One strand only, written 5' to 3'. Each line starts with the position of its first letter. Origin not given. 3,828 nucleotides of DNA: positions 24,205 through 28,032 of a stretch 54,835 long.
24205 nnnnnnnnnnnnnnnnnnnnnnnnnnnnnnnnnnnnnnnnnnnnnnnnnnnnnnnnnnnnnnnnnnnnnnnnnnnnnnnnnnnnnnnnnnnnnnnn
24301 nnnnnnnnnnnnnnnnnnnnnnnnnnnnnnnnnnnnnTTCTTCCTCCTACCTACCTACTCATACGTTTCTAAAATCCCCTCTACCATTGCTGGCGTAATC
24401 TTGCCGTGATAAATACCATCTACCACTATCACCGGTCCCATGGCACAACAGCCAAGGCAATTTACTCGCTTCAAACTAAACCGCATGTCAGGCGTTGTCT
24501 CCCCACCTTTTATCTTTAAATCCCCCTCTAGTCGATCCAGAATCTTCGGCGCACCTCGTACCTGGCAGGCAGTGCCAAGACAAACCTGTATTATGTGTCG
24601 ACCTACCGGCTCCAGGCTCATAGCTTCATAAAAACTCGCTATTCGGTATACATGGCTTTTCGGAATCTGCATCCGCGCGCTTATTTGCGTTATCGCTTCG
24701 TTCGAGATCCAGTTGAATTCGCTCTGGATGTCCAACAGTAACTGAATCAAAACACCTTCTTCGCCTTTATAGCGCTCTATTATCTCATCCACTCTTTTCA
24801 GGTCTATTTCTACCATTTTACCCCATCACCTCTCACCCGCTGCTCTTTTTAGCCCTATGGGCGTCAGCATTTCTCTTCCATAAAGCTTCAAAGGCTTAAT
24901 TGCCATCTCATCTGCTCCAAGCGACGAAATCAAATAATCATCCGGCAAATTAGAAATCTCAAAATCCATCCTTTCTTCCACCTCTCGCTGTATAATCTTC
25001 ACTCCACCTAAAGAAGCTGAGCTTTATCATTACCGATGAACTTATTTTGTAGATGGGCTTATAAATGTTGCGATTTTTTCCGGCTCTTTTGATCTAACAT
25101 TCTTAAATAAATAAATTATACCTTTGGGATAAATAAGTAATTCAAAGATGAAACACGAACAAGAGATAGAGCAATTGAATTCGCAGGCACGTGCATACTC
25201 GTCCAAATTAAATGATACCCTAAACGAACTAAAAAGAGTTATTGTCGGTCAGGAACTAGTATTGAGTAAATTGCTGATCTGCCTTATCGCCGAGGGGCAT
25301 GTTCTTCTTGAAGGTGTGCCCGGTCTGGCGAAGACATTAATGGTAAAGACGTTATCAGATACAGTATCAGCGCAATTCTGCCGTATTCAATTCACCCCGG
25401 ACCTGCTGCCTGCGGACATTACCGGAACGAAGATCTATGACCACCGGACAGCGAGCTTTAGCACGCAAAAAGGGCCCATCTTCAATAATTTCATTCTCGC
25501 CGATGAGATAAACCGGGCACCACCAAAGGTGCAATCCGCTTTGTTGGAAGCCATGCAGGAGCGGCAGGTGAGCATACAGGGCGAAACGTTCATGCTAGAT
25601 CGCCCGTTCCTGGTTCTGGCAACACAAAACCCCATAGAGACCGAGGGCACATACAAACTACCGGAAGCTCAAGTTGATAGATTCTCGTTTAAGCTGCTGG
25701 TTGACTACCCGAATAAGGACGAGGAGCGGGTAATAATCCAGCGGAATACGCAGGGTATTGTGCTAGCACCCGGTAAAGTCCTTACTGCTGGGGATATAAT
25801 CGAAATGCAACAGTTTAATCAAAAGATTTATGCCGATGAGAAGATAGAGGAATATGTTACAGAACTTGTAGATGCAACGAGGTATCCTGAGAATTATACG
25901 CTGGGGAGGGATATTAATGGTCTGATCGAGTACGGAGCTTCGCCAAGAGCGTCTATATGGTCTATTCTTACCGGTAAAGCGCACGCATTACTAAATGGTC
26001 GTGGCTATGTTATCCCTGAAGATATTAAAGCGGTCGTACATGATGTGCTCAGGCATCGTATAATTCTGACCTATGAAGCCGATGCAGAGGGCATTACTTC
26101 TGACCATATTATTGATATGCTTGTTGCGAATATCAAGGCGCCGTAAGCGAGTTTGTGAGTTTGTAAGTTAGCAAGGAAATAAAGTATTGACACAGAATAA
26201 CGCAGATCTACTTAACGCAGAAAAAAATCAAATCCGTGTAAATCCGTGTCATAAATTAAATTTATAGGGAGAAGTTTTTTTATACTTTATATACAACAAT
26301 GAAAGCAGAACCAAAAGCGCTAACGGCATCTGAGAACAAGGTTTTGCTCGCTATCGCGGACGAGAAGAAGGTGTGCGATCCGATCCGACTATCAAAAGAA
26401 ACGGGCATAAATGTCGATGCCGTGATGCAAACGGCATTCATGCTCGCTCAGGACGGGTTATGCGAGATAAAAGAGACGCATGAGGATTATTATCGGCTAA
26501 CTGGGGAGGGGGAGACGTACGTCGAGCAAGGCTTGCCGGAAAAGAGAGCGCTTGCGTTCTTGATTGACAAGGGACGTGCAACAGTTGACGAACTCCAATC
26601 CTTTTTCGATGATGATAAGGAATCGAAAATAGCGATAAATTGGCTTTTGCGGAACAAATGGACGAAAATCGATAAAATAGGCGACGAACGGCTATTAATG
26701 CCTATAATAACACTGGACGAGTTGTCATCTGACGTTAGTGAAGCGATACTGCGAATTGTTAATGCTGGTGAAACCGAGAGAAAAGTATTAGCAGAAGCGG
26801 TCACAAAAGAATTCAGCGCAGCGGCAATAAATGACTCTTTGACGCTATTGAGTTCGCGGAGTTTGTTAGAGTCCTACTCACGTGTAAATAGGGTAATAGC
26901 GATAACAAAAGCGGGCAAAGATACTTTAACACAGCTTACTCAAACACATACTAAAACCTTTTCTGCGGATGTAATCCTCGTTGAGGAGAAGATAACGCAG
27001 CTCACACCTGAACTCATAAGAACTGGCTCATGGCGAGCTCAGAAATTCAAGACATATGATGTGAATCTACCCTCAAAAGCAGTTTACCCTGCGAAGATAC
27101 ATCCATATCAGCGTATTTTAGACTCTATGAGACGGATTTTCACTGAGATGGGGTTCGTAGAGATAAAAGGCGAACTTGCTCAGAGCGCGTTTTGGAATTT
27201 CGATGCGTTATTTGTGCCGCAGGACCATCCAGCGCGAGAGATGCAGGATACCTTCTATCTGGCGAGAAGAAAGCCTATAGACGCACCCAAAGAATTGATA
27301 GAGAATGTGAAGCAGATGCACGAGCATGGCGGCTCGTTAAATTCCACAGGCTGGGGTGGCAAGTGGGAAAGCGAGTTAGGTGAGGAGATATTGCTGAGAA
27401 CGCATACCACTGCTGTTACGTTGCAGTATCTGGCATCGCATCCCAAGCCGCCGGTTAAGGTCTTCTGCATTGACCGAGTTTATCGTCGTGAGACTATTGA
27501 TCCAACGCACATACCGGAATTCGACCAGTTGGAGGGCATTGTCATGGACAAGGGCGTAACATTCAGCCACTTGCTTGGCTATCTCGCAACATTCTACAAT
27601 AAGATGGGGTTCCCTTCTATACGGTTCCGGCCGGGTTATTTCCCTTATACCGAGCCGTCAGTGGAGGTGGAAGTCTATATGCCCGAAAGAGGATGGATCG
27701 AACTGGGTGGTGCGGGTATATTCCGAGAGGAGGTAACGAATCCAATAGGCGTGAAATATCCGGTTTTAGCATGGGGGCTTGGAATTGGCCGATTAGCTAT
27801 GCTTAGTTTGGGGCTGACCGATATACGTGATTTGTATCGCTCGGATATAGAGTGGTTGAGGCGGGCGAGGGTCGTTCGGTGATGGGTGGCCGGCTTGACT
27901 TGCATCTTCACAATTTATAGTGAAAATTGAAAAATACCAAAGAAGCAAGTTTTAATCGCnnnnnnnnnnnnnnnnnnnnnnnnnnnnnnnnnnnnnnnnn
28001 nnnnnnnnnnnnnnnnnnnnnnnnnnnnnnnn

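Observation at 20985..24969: HydBC/NuoEF-type flavin module in an operon with a ferredoxin::FrhB fusion: candidate NAD(P)H/ferredoxin-linked F420 oxidoreductase, possibly electron-bifurcating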

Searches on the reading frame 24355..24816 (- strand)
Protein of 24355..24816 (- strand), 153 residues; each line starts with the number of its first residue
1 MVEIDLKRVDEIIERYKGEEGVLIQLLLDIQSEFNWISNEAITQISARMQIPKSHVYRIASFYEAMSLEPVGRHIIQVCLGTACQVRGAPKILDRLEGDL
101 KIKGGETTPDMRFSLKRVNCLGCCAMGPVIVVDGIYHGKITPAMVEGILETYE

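Call 3: search_protein_families(library=pfam, proteins=[window:24355-24816:-], max_evalue=0.01)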
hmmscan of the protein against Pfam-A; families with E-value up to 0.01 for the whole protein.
window:24355-24816:- (153 aa): 1 family
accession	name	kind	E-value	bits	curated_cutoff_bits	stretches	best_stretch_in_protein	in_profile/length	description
PF01257.25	2Fe-2S_thioredx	-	1.4e-49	168.1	24.8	1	9-152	1-144/145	Thioredoxin-like [2Fe-2S] ferredoxin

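Call 4: search_protein_families(library=ncbifam, proteins=[window:24355-24816:-], max_evalue=0.01)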
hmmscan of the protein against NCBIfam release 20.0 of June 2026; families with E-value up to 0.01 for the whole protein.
window:24355-24816:- (153 aa): 10 families
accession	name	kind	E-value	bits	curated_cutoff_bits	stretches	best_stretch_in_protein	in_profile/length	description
NF005722.0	PRK07539.1-2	equivalog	5.5e-41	140.3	141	1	7-152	11-156/157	NADH-quinone oxidoreductase subunit NuoE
NF005747.0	PRK07571.1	equivalog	1e-40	139.2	224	1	6-151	22-167/173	bidirectional hydrogenase complex protein HoxE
TIGR01958.1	nuoE_fam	subfamily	1.1e-37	129.5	142.4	1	9-153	2-148/148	NADH-quinone oxidoreductase subunit NuoE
NF004638.0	PRK05988.1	equivalog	3.5e-34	117.9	198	1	5-151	10-156/159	formate dehydrogenase subunit gamma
NF005725.0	PRK07539.1-5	equivalog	1e-33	116.5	220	1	5-153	21-172/174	NADH-quinone oxidoreductase subunit NuoE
NF005721.0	PRK07539.1-1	equivalog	4.2e-28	98.5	308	1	8-150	33-175/292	NADH-quinone oxidoreductase subunit NuoE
NF005723.0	PRK07539.1-3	equivalog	2.1e-24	86.2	226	1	6-133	7-136/158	NADH-quinone oxidoreductase subunit NuoE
NF005724.0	PRK07539.1-4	equivalog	6.4e-24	85.1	280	1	10-152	27-172/240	NADH-quinone oxidoreductase subunit NuoE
NF009040.0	PRK12373.1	equivalog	4.9e-19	69.3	514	1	20-152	36-169/400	NADH-quinone oxidoreductase subunit E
NF041612.1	fdxn_Clost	equivalog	0.0006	20.4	150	1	116-151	52-89/102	2Fe-2S ferredoxin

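Call 17: search_solved_structures(query=window:24355-24816:-, max_evalue=0.00001)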
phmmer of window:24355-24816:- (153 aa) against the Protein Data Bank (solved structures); distinct sequences matched with E-value up to 0.00001: 54.
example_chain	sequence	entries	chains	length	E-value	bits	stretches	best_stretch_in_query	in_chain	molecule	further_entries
7t2r_C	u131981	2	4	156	1.7e-40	141.7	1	6-153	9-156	NiFe hydrogenase subunit C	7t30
8a6t_C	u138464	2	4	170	1.2e-39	138.9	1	7-152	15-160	Electron bifurcating hydrogenase subunit HydC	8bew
9mqx_C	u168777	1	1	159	7.1e-37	130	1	9-151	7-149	NADH:ubiquinone oxidoreductase 24 kD subunit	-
9bov_C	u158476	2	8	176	5.4e-34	120.6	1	3-149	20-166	NADH dehydrogenase (Ubiquinone), 24 kDa subunit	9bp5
7p5h_C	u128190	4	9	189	3.5e-33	118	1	5-150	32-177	Fe-hydrogenase, subunit gamma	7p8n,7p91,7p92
9n5u_C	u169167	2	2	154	1.5e-31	112.7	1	11-150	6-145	NfnC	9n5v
8oh5_A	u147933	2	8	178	1.8e-28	102.7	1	3-150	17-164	NAD-dependent formate dehydrogenase gamma subunit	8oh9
8uca_V2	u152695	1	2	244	3.5e-28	101.8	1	6-150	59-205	NADH dehydrogenase [ubiquinone] flavoprotein 2, mitochondrial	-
7ak5_E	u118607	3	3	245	3.5e-28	101.8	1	6-150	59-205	NADH dehydrogenase [ubiquinone] flavoprotein 2, mitochondrial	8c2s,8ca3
6g2j_E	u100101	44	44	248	3.6e-28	101.7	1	6-150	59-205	NADH dehydrogenase [ubiquinone] flavoprotein 2, mitochondrial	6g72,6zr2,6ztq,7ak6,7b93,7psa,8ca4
7zd6_2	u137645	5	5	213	4.4e-28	101.5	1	6-150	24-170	NADH dehydrogenase [ubiquinone] flavoprotein 2, mitochondrial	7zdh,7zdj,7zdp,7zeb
9w2u_E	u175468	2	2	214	4.5e-28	101.4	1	6-150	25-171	NADH dehydrogenase [ubiquinone] flavoprotein 2, mitochondrial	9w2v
7v2c_O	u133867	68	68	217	4.6e-28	101.4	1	6-150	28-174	NADH dehydrogenase [ubiquinone] flavoprotein 2, mitochondrial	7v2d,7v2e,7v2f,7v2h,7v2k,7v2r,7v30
5lnk_2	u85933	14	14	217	4.6e-28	101.4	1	6-150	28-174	Mitochondrial complex I, 24 kDa subunit | NADH dehydrogenase [ubiquinone] flavoprotein 2, mitochondrial | NDUFV2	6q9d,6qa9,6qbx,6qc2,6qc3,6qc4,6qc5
5ldw_E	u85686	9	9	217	4.7e-28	101.4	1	6-150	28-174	NADH dehydrogenase [ubiquinone] flavoprotein 2, mitochondrial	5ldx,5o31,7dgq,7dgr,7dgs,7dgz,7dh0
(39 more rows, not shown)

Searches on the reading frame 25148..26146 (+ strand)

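Call 34: search_protein_families(library=pfam, proteins=[window:25148-26146:+], max_evalue=0.001)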
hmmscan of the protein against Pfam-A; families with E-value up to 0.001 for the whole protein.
window:25148-26146:+ (332 aa): 8 families
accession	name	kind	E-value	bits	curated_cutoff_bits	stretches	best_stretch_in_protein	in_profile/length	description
PF07726.17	AAA_3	-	1.4e-64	216.3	27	1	51-180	1-130/131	ATPase family associated with various cellular activities (AAA)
PF17863.7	AAA_lid_2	-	9.7e-20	70.5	22.7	1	259-323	8-72/74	AAA lid domain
PF07728.20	AAA_5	-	1.3e-12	48.3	22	1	51-179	1-139/139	AAA domain (dynein-related subfamily)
PF20030.5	bpMoxR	-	2.3e-12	46.9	27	1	20-192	2-173/205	MoxR domain in the MoxR-vWA-beta-propeller ternary systems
PF00493.29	MCM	-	7.1e-06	25.7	23.3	1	46-170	54-179/224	MCM P-loop domain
PF00004.35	AAA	-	9e-06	26.6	21.2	1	52-186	1-130/131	ATPase family associated with various cellular activities (AAA)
PF00158.32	Sigma54_activat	-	0.00042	20.5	20.2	1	49-157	22-138/168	Sigma-54 interaction domain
PF05496.18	RuvB_N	-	0.00086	19.5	27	0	50-143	34-115/159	Holliday junction DNA helicase RuvB P-loop domain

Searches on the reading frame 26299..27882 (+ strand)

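Call 34: search_protein_families(library=pfam, proteins=[window:26299-27882:+], max_evalue=0.001)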
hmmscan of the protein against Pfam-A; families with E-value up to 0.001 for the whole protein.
window:26299-27882:+ (527 aa): 3 families
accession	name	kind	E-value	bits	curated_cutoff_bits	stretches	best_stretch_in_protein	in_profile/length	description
PF01409.25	tRNA-synt_2d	-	3e-92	309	19.8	1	252-522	1-245/246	tRNA synthetases class II core domain (F)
PF00152.25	tRNA-synt_2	-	8.8e-06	25.4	25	0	387-412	93-118/308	tRNA synthetases class II (D, K and N)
PF17759.6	tRNA_synthFbeta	-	0.00032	20.7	22.4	0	374-491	85-209/214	Phenylalanyl tRNA synthetase beta chain CLM domain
